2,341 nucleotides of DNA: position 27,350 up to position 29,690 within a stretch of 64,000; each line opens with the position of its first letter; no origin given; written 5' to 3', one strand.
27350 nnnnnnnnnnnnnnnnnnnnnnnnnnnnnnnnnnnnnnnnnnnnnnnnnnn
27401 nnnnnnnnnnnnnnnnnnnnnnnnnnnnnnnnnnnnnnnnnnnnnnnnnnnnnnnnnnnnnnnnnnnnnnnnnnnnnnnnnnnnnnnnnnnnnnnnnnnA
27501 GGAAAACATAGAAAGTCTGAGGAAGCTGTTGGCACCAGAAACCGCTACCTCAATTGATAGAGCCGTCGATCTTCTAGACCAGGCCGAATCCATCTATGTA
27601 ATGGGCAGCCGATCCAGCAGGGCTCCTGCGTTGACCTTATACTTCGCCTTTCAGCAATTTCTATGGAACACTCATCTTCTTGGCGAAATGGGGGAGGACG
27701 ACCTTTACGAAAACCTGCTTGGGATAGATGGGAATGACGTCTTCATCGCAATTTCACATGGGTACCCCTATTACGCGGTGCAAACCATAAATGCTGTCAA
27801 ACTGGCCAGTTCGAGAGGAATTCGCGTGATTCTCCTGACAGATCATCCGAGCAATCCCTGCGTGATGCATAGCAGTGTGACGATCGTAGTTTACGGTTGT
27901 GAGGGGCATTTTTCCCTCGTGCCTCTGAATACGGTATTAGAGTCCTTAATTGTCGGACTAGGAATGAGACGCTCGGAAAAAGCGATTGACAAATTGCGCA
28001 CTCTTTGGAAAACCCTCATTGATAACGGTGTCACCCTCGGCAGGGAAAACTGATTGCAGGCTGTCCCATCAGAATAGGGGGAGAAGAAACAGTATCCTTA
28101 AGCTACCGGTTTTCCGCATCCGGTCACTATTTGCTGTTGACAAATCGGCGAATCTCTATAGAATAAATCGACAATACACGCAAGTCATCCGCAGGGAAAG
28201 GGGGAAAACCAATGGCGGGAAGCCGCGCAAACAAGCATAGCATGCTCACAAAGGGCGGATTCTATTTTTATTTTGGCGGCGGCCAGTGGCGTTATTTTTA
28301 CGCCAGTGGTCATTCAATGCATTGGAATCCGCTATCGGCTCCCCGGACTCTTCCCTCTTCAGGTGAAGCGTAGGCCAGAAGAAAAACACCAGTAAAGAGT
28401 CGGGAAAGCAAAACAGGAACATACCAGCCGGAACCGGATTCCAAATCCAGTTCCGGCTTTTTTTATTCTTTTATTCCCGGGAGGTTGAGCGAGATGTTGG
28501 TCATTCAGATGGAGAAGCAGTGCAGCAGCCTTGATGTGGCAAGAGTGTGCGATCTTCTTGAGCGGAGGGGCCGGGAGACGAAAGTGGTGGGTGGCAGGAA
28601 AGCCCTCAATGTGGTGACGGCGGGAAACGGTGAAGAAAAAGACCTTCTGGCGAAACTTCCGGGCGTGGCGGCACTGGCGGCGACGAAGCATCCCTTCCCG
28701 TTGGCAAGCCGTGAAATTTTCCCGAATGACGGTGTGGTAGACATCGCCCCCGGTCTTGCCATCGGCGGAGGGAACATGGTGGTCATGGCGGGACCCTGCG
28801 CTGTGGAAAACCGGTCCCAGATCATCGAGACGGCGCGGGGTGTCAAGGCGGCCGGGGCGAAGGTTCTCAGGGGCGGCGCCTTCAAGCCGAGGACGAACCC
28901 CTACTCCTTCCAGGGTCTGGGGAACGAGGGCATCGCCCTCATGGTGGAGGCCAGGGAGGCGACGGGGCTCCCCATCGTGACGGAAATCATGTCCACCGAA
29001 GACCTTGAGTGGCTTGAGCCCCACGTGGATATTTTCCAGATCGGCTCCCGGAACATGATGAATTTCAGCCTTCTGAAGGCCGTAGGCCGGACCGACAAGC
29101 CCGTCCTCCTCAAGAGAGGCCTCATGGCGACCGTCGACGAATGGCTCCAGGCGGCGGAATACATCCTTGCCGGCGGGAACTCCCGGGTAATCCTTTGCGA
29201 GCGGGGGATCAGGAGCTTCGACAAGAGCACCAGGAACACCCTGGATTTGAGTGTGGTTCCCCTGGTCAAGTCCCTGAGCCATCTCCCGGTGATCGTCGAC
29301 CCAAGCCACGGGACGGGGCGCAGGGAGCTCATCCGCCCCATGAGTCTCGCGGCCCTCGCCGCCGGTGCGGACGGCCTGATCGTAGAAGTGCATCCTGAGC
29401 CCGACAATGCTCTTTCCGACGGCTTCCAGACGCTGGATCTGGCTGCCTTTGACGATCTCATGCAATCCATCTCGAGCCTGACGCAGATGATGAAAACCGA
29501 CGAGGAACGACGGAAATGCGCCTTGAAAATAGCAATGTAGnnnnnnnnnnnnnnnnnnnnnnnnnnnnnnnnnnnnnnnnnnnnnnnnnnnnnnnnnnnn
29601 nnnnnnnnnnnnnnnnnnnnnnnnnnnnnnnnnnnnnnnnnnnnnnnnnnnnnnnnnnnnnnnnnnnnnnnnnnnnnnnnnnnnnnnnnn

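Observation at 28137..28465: Mixed Phe/Tyr/Trp leader peptide with a complete 1:2 / 2:3 / 3:4 attenuator controlling a whole shikimate-pathway operon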

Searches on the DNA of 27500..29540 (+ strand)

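Call 3: search_rna_families(source=window, start=27500, end=29000, threshold=evalue, max_evalue=10, show_alignments=3)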
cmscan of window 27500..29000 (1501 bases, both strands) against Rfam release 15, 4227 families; matches with E-value up to 10: 6.
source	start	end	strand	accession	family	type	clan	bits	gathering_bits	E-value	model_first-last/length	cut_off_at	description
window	28074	28159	+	RF00218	SNORD46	Gene; snRNA; snoRNA; CD-box;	CL00061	18.8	40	0.6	1-104/104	no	Small nucleolar RNA SNORD46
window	28417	28466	-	RF00764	mir-191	Gene; miRNA;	-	16.1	54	3.2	1-91/91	no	mir-191 microRNA precursor family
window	28199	28334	+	RF00229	IRES_Picorna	Cis-reg; IRES;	-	16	33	0.11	1-252/252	no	Picornavirus internal ribosome entry site (IRES)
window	28423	28461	+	RF03573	mir-1954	Gene; miRNA;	-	16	99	4.8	1-82/82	no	mir-1954 microRNA precursor family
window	28418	28467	+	RF00764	mir-191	Gene; miRNA;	-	15.2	54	5.7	1-91/91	no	mir-191 microRNA precursor family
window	27972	28048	+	RF02172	RFPL3-AS1_2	Gene; lncRNA;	-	13.1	40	2.1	1-71/71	no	RFPL3 antisense RNA 1 conserved region 2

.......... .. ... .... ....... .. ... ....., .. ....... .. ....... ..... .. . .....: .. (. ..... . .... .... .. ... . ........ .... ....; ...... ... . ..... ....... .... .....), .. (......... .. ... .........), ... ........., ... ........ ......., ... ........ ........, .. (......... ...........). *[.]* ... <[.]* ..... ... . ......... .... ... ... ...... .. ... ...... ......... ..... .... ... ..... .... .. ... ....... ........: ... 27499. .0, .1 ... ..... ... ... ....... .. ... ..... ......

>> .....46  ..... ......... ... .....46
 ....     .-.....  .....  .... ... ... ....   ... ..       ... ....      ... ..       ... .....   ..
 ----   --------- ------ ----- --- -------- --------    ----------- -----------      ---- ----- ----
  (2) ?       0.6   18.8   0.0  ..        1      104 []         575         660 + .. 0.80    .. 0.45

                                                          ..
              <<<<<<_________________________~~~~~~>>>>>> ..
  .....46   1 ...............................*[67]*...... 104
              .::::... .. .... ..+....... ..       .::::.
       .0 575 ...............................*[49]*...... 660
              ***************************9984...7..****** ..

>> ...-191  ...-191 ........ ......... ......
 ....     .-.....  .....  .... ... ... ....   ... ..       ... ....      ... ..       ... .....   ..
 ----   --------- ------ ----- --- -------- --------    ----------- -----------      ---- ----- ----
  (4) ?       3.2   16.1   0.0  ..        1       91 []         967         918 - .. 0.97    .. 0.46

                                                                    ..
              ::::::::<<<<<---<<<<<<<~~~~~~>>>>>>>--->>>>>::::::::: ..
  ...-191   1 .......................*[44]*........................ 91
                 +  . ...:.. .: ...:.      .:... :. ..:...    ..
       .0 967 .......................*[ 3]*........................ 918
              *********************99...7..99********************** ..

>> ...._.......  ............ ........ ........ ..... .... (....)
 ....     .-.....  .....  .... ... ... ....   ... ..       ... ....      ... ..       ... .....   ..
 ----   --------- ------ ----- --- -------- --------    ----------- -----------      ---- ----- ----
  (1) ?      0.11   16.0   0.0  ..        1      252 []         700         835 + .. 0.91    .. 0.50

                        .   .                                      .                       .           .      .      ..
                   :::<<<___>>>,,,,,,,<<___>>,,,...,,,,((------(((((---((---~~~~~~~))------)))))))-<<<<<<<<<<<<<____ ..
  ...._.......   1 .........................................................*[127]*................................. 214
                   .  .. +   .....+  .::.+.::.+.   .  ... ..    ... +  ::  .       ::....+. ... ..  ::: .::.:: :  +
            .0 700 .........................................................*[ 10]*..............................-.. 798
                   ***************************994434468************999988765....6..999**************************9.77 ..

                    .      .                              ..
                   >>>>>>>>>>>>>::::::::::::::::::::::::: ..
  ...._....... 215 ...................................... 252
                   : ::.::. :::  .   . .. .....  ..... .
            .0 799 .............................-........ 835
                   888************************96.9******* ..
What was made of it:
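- On T-box riboswitch (RF00230): No T-box hit at E up to 10 in 27500-29000 (call 3).
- Closest known: T-box riboswitches upstream of aromatic biosynthesis operons in Firmicutes. Different: There is no T-box match at E up to 10 (call 3), and no specifier or T-box sequence features appeared by that model.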

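Call 76: search_rna_families(sources=[L003, L005, L167, L168, L169, L172, L011, L023, L027], threshold=gathering)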
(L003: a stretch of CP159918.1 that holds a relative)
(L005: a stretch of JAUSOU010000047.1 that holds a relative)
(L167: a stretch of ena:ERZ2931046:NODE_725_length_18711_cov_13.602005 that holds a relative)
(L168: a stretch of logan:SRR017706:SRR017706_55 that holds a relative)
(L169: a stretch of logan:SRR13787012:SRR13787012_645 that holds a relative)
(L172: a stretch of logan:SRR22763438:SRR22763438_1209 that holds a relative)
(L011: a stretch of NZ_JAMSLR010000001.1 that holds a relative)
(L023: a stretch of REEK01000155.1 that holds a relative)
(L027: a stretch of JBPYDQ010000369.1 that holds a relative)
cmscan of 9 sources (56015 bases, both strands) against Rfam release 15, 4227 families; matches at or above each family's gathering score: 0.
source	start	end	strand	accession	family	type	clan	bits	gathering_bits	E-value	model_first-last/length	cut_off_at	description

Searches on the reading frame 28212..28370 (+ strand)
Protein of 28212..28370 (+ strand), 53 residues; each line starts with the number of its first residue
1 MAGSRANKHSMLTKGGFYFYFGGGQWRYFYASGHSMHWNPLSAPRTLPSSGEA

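Call 18: find_homologous_proteins(query=window:28212-28370:+, max_evalue=1)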
Query seq(53 aa) (53 aa): 1 proteins with E <= 1 among 1 candidates.
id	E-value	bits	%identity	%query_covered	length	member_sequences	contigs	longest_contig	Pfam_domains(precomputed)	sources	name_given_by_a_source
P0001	6.5e-18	81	74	100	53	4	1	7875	-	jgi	jgi:hypothetical protein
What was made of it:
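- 28212..28373 (+): Leader ORF, 53 codons plus stop: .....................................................*. The ORF was called as a hypothetical protein once in a public metagenome (P0001, call 18).
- Tried and rejected: Leader peptide against the protein database: only one called homologue (P0001), because such ORFs are rarely annotated (call 18).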

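Call 20: find_encoding_contigs(protein=P0001, flank=3000, max_places=4)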
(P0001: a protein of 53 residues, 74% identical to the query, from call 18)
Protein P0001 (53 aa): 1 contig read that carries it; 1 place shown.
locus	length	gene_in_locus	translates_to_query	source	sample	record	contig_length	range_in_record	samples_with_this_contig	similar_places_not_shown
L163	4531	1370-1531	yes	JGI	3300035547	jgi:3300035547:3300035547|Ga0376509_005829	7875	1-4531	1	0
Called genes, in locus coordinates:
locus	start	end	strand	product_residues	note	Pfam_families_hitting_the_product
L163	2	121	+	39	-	?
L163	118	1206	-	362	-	PF01817:CM_2, PF00800:PDT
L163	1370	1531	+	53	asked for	-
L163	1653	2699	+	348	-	PF00793:DAHP_synth_1, PF03102:NeuB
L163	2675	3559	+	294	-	PF03446:NAD_binding_2 (weak), PF03807:F420_oxidored (faint), PF02153:PDH_N, PF20463:PDH_C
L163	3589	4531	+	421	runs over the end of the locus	PF00275:EPSP_synthase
